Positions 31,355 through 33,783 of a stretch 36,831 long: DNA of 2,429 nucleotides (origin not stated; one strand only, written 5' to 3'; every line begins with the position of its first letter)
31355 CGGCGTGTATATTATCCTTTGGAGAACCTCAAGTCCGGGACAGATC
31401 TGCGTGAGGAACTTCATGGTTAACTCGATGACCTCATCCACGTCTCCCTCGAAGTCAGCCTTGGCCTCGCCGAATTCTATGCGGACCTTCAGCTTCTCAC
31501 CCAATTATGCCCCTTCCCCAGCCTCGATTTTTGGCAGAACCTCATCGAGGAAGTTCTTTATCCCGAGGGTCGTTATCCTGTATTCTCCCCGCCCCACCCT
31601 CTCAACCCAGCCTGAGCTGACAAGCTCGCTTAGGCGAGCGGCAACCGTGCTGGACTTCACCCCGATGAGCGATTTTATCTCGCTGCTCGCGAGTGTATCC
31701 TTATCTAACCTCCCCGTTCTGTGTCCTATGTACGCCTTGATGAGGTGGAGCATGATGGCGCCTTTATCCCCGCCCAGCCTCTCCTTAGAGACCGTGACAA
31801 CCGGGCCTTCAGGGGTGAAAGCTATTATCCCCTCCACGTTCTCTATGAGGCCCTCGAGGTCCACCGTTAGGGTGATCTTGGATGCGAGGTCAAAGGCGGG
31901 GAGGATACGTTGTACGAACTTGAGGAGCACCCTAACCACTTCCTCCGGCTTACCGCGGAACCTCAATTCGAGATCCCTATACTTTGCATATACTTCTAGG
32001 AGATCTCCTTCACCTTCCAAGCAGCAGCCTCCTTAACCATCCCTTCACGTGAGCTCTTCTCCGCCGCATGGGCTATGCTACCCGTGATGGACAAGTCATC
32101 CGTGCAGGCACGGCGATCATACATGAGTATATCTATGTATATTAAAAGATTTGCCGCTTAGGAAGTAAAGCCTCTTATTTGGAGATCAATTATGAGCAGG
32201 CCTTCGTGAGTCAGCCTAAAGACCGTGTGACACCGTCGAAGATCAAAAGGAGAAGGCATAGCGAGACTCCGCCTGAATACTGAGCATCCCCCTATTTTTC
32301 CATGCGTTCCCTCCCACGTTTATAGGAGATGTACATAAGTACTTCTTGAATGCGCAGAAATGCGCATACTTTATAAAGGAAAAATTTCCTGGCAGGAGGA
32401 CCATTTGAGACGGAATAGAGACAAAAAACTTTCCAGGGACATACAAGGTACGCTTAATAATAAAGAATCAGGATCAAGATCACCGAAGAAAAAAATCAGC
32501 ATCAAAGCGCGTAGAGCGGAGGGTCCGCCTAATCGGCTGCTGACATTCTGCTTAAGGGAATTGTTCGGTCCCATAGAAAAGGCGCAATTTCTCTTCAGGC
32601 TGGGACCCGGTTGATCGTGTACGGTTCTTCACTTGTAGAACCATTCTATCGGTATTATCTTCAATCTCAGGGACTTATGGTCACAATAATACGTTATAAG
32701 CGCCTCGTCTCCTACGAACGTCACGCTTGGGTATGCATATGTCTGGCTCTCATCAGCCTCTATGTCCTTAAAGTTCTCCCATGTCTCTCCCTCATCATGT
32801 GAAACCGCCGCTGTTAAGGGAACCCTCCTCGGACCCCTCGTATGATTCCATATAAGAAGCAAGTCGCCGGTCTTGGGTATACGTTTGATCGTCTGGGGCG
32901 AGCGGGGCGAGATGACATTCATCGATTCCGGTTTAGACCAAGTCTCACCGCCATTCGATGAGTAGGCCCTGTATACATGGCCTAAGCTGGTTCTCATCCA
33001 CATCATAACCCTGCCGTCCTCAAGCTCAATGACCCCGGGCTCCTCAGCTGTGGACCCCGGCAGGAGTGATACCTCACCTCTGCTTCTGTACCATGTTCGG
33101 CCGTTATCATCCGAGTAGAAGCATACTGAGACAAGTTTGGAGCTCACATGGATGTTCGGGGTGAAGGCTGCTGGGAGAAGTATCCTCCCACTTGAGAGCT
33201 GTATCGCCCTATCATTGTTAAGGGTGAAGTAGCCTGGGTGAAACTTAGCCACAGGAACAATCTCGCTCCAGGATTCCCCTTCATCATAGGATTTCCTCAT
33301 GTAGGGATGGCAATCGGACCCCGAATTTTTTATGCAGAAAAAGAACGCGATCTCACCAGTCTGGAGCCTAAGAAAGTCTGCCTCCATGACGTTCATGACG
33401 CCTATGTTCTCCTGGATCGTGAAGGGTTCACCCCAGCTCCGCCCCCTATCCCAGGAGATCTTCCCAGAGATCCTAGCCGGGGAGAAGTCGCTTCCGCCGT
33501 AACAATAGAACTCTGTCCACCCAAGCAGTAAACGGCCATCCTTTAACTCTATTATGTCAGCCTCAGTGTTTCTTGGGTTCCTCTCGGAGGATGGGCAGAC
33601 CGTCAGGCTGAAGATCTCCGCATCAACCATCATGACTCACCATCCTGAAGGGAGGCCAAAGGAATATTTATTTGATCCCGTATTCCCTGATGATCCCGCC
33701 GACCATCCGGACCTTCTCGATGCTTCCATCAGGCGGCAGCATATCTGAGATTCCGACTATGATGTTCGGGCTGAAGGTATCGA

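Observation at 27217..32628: Candidate undescribed system: stand-alone nurA-herA operon wired to three paralogous beta-hairpin/winged-helix proteins and a DUF523 Fe-S protein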

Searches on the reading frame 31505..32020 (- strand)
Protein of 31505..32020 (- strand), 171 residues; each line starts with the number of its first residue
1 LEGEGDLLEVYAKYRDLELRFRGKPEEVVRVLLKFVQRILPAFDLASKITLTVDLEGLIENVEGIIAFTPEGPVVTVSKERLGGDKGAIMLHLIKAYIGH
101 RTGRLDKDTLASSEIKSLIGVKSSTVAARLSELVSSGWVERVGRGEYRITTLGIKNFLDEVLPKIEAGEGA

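Call 3: search_protein_families(library=pfam, proteins=[window:31505-32020:-], max_evalue=0.1)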
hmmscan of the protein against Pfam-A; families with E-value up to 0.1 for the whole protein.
window:31505-32020:- (171 aa): 13 families
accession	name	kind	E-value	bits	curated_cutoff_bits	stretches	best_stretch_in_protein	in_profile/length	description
PF25213.1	HVO_A0261_N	-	7.2e-08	32.7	35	1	105-153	20-67/86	HVO_A0261 N-terminal domain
PF13338.12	AbiEi_4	-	3.2e-05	24.4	25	1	113-150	17-49/49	Transcriptional regulator, AbiEi antitoxin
PF22168.2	DIP2311-like_C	-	0.0037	18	27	1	110-146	20-56/63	Transcriptional regulator DIP2311-like, C-terminal domain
PF01047.28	MarR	-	0.0053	17.1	24.6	1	110-141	18-49/59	MarR family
PF00392.27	GntR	-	0.0057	16.7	27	1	108-145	22-60/64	Bacterial regulatory proteins, gntR family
PF13545.12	HTH_Crp_2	-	0.013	15.9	27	1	113-150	26-62/70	Crp-like helix-turn-helix domain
PF12802.13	MarR_2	-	0.015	15.8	27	1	107-142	19-53/61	MarR family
PF07574.19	SMC_Nse1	-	0.021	15.1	23.3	1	114-151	151-188/194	Nse1 non-SMC component of SMC5-6 complex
PF01978.25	TrmB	-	0.023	15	25.6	1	108-145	21-58/68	Sugar-specific transcriptional regulator TrmB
PF09339.16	HTH_IclR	-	0.023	14.9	22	1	110-142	19-51/52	IclR helix-turn-helix domain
PF07873.16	YabP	-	0.055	13.7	27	0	48-79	2-33/64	YabP family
PF14338.12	Mrr_N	-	0.057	14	29.5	0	130-154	58-82/87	Mrr N-terminal domain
PF13412.12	HTH_24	-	0.058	13.4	21.9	1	119-140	27-48/48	Winged helix-turn-helix DNA-binding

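Call 9: find_encoding_contigs(protein=window:31505-32020:-, flank=10000, max_places=10)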
Protein window:31505-32020:- (171 aa): 1 contig read that carries it; 1 place shown.
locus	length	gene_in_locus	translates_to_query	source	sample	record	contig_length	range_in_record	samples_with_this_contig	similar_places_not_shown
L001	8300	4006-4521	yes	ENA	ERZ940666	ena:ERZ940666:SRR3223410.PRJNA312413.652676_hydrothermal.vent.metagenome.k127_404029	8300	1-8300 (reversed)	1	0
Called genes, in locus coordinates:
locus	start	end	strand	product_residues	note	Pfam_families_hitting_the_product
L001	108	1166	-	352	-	PF01658:Inos-1-P_synth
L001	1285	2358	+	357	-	-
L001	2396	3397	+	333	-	PF13088:BNR_2, PF02012:BNR (faint), PF15902:Sortilin-Vps10 (faint), PF24316:Tli3 (faint), PF13859:BNR_3 (weak)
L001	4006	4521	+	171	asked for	PF25213:HVO_A0261_N (weak), PF13338:AbiEi_4 (faint)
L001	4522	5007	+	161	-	PF25212:HVO_A0114 (faint), PF25213:HVO_A0261_N (faint)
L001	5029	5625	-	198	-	PF27735:2-thiour_desulf_put (weak)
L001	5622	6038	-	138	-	-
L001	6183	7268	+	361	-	-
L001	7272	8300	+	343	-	?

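Call 10: search_protein_families(library=padloc, proteins=[window:31505-32020:-], max_evalue=0.01)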
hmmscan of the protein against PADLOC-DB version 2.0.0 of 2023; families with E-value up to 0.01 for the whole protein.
window:31505-32020:- (171 aa): 8 families
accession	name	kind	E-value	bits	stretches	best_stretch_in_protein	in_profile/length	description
PDLC01879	CARF3--CARF_TM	-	4.5e-05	21.2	1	101-154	168-214/222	-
PDLC02267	AbiEi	-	7.2e-05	20.3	1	106-152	17-63/252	AbiEi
PDLC02235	AbiEi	-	9.6e-05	20.1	1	102-151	15-64/240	AbiEi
PDLC01858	CARF3--CARF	-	0.00011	20.2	1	8-147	77-195/204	-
PDLC02271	AbiEi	-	0.0002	18.6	1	107-154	21-68/263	AbiEi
PDLC01438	Csa3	-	0.0017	16.4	1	108-165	159-217/305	"CAS-I,CAS-II,CAS-III,CAS-IV,CAS-V,CAS-VI; associated_signaling"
PDLC01044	Csa3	-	0.0022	15.9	1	110-154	150-191/194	Type I-A associated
PDLC01857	CARF3--CARF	-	0.0066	14.1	0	112-151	146-187/201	-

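Call 11: search_protein_families(library=ncbifam, proteins=[window:31505-32020:-], max_evalue=0.01)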
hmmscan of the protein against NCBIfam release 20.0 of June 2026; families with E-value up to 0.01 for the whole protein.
window:31505-32020:- (171 aa): 0 families

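Call 26: find_homologous_proteins(query=window:31505-32020:-, max_evalue=0.001)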
Query window:31505-32020:- (171 aa): 243 proteins with E <= 0.001 among 523 candidates; the best 120 are listed.
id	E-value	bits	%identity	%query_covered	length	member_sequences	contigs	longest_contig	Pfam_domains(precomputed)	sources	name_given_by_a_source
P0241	6.0e-102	356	99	100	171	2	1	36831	PF13338.13,PF25213.2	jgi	-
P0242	4.5e-78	279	74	100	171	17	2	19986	PF25213.2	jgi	-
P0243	1.1e-77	277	74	100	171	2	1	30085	PF25213.2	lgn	-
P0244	8.3e-77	275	75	100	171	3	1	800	-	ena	-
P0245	8.4e-77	275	74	97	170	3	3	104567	PF25213.2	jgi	-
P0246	8.7e-77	275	73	100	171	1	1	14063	PF25213.2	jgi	-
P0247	9.4e-77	274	73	100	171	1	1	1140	-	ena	-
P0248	1.5e-76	274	73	99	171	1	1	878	-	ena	-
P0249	5.0e-76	272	73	99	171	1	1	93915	-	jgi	-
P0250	6.3e-76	272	73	94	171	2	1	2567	-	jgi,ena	-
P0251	1.6e-75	270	73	94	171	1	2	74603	-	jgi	-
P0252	2.3e-75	270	71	100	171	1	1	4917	PF25213.2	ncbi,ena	-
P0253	2.8e-75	270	72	99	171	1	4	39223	-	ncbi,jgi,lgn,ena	-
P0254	4.7e-75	269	72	99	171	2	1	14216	-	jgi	-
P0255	4.8e-75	269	73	99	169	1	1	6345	PF25213.2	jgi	-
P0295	1.0e-61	226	63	95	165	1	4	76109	-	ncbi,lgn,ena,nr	ncbi:MAG: hypothetical protein AYL32_003310 [Candidatus Bathyarchaeota archaeon B26-2]|nr:MAG: hypot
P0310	2.2e-61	225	63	93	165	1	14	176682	-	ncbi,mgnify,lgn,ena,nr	ncbi:hypothetical protein CW711_01970 [Candidatus Bathyarchaeota archaeon]|mgnify:FL=1|nr:MAG: hypot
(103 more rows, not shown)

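Call 50: predict_structure(alignment_id=A4)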
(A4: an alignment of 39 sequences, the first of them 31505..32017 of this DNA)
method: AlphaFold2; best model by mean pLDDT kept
length: 170 residues; sequences in the alignment: 39
mean_pLDDT: 85.9   pTM: 0.70
mean pLDDT of the five models: 85.9, 84.3, 80.9, 80.1, 71.2
residues with pLDDT >= 90: 85; 70-90: 64; 50-70: 14; < 50: 7
segments of 3 or more residues with pLDDT < 50: 168-170
pLDDT, mean of each block of 10 residues (from residue 1): 71 86 87 79 56 87 88 87 92 96 94 95 96 96 92 91 69
secondary structure, 60 per line:
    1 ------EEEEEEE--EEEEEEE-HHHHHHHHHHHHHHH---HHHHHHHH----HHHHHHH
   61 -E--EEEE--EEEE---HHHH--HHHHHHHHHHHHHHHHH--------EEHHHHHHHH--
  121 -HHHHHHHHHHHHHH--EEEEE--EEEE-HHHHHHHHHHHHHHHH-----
elements in order: E7-13 E16-22 H24-38 H42-49 H54-60 E65-68 E71-74 H78-81 H84-100 H111-118 H122-135 E138-142 E145-148 H150-165

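Call 54: fold_search(model_id=the predicted structure, library=pdb)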
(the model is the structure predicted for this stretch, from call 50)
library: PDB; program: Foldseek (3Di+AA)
matches with E <= 10: 1563; with E <= 0.001: 0
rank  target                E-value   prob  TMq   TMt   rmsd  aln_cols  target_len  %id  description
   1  2hkx_A                7.8e-03  0.82  0.25  0.20  17.4       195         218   15  Structure of CooA mutant (N127L/S128L) from Carboxydothermus hydrogenoformans (released 2007-03-06)
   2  4rs8_A                8.3e-03  1.00  0.36  0.69   3.2        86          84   24  Apo structure of novel pNOB8 plasmid centromere binding protein (released 2015-09-16)
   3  2zcw                  1.1e-02  0.92  0.25  0.22  16.4       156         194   12  Crystal Structure of TTHA1359, a Transcriptional Regulator, CRP/FNR family from Thermus thermophilus HB8 (released 2007-12-04)
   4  3mzh_A                1.2e-02  0.89  0.24  0.19  16.4       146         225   17  Crystal structure of cAMP receptor protein from mycobacterium tuberculosis in complex with cAMP and its DNA binding el (released 2011-06-08)
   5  2a61_B                1.3e-02  0.99  0.33  0.40  13.3       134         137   20  The crystal structure of transcriptional regulator Tm0710 from Thermotoga maritima (released 2005-07-19)
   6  3i54_B                1.4e-02  0.84  0.22  0.18  16.3       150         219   16  Crystal structure of MtbCRP in complex with cAMP (released 2009-09-08)
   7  1s3j_A                1.5e-02  0.99  0.35  0.41  13.8       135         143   20  X-ray crystal structure of YusO protein from Bacillus subtilis (released 2004-04-13)
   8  2xgx_B                1.5e-02  0.91  0.24  0.20  16.1       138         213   13  Crystal structure of transcription factor NtcA from Synechococcus elongatus (mercury derivative) (released 2010-08-18)
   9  6uvu_A                1.6e-02  0.99  0.33  0.47   9.2       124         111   19  Crystal structure of the AntR antimony-specific transcriptional repressor (released 2020-11-04)
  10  5lej_B                1.6e-02  0.84  0.27  0.21  16.0       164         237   15  The Transcriptional Regulator PrfA from Listeria Monocytogenes in complex with a 30-bp operator PrfA-box motif (released 2016-12-07)
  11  7wze_Y                1.7e-02  1.00  0.40  0.42  14.4       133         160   19  Structure of Transcriptional regulator from Bacillus subtilis (strain 168) (released 2022-04-20)
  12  9guk_A                1.7e-02  0.66  0.22  0.18  15.4       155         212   12  Crystal structure of transcription factor NtcA from Synechococcus elongatus in complex with its transcriptional co- ac (released 2025-03-12)
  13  2hr3_B                1.8e-02  0.99  0.33  0.41  13.6       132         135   21  Crystal structure of putative transcriptional regulator protein from Pseudomonas aeruginosa PA01 at 2.4 A resolution (released 2006-09-19)
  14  2bgc_B                1.9e-02  0.82  0.27  0.20  16.0       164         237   14  PrfA-G145S, a constitutive active mutant of the Transcriptional Regulator In L.monocytogenes (released 2005-04-14)
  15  8ylg_B                2.0e-02  0.99  0.36  0.38  14.9       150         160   15  Crystal structure of Burkholderia thailandensis MftR in complex with operator DNA (released 2024-11-13)
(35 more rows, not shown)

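Call 57: find_encoding_contigs(protein=P0295, flank=6000, max_places=3)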
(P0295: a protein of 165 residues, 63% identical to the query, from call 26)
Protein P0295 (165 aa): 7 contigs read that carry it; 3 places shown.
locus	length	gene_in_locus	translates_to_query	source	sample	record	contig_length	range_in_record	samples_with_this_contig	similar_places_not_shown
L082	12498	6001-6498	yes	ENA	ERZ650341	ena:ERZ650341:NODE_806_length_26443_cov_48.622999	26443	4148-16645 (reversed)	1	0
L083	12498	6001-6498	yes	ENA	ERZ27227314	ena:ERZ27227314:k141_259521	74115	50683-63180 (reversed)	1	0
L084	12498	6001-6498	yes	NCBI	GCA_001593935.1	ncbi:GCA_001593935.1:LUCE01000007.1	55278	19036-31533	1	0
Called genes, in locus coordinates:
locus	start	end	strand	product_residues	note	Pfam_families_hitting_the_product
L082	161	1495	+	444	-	PF18195:GatD_N, PF00710:Asparaginase, PF17763:Asparaginase_C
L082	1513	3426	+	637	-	PF02934:GatB_N, PF02938:GAD, PF02637:GatB_Yqey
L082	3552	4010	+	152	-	PF00258:Flavodoxin_1, PF12724:Flavodoxin_5, PF02525:Flavodoxin_2 (weak), PF03358:FMN_red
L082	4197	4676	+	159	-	-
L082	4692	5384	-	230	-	-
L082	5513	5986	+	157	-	-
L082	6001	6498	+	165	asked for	-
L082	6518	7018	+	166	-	-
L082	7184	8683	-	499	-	PF02652:Lactate_perm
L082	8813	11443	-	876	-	PF00133:tRNA-synt_1, PF09334:tRNA-synt_1g (weak), PF13603:tRNA-synt_1_2, PF01406:tRNA-synt_1e (weak), PF09334:tRNA-synt_1g, PF08264:Anticodon_1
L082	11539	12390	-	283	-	PF00466:Ribosomal_L10, PF17777:RL10P_insert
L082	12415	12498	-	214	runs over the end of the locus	PF00687:Ribosomal_L1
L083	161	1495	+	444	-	PF18195:GatD_N, PF00710:Asparaginase, PF17763:Asparaginase_C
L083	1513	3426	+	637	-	PF02934:GatB_N, PF02938:GAD, PF02637:GatB_Yqey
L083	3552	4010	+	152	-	PF00258:Flavodoxin_1, PF12724:Flavodoxin_5, PF03358:FMN_red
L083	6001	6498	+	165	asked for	-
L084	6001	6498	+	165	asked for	-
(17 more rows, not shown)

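Call 58: find_encoding_contigs(protein=P0310, flank=6000, max_places=3)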
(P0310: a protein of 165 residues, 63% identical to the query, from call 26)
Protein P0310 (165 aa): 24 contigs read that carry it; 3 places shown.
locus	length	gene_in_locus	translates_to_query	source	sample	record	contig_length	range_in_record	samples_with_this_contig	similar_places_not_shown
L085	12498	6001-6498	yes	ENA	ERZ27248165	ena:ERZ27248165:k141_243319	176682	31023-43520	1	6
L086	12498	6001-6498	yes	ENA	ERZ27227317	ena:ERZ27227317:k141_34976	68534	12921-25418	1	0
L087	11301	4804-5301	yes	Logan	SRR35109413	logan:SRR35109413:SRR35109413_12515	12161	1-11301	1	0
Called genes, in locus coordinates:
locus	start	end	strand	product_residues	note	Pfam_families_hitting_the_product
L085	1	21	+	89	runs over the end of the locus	PF16325:Peptidase_U32_C (weak), PF03144:GTP_EFTU_D2 (faint)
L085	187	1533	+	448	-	PF18195:GatD_N, PF00710:Asparaginase, PF17763:Asparaginase_C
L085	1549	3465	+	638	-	PF02934:GatB_N, PF02938:GAD, PF02637:GatB_Yqey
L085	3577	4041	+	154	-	PF02525:Flavodoxin_2 (faint), PF03358:FMN_red, PF00258:Flavodoxin_1, PF12724:Flavodoxin_5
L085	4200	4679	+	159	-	-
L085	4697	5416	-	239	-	-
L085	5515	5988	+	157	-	-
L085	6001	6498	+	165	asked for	-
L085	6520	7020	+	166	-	-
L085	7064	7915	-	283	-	PF00466:Ribosomal_L10, PF17777:RL10P_insert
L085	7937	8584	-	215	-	PF00687:Ribosomal_L1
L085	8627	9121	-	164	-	PF03946:Ribosomal_L11_N, PF00298:Ribosomal_L11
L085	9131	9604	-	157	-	PF03439:Spt5-NGN, PF23284:KOW2_Spt5 (faint), PF00467:KOW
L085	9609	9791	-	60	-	PF00584:SecE (weak)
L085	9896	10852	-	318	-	PF01408:GFO_IDH_MocA, PF22725:GFO_IDH_MocA_C3, PF02894:GFO_IDH_MocA_C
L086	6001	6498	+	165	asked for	-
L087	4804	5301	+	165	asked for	-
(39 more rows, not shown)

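Call 64: search_protein_families(library=pfam, proteins=[L082:5513-5983:+, L082:4197-4673:+], max_evalue=0.01)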
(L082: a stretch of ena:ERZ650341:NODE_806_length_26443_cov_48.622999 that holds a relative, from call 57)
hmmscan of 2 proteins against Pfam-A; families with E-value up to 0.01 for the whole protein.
L082:5513-5983:+ (157 aa): 0 families

L082:4197-4673:+ (159 aa): 0 families

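Call 78: search_protein_families(library=phrogs, proteins=[window:31505-32020:-], max_evalue=0.001)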
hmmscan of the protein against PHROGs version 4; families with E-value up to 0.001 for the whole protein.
window:31505-32020:- (171 aa): 2 families
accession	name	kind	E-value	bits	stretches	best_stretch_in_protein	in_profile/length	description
phrog_2440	-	transcription regulation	6.4e-07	30.3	1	111-160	45-97/126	transcriptional regulator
phrog_31115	-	DNA, RNA and nucleotide metabolism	0.00062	21.1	0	110-149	76-115/121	replication initiation protein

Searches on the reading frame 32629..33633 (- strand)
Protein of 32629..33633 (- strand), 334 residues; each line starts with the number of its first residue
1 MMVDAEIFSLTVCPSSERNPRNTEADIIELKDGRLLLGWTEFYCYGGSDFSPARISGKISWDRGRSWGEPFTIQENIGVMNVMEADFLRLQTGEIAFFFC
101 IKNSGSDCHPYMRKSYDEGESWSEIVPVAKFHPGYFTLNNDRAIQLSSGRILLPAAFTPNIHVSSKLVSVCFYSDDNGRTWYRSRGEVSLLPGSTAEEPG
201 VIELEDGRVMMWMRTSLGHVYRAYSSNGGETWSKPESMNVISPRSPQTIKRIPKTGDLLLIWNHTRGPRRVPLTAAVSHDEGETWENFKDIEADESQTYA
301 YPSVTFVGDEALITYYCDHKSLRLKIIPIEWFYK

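Call 3: search_protein_families(library=pfam, proteins=[window:32629-33633:-], max_evalue=0.1)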
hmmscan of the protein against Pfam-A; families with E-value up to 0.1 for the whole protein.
window:32629-33633:- (334 aa): 6 families
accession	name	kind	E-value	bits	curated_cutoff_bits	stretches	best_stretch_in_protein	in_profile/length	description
PF13088.12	BNR_2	-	1.8e-35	123.1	31.4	1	60-309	25-272/277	BNR repeat-like domain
PF02012.26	BNR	-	1.8e-09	36.6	27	1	172-182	1-11/12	BNR/Asp-box repeat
PF13859.12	BNR_3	-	8.8e-08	32.3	27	1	112-233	92-211/308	BNR repeat-like domain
PF24316.1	Tli3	-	1.4e-06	29.1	27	0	151-198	65-114/129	T6SS Tli3 immunity protein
PF15902.12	Sortilin-Vps10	-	2.3e-05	23.8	33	0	115-234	6-111/446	Sortilin, neurotensin receptor 3,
PF14870.12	PSII_BNR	-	6.4e-05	22.8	27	0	278-313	43-77/303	Photosynthesis system II assembly factor YCF48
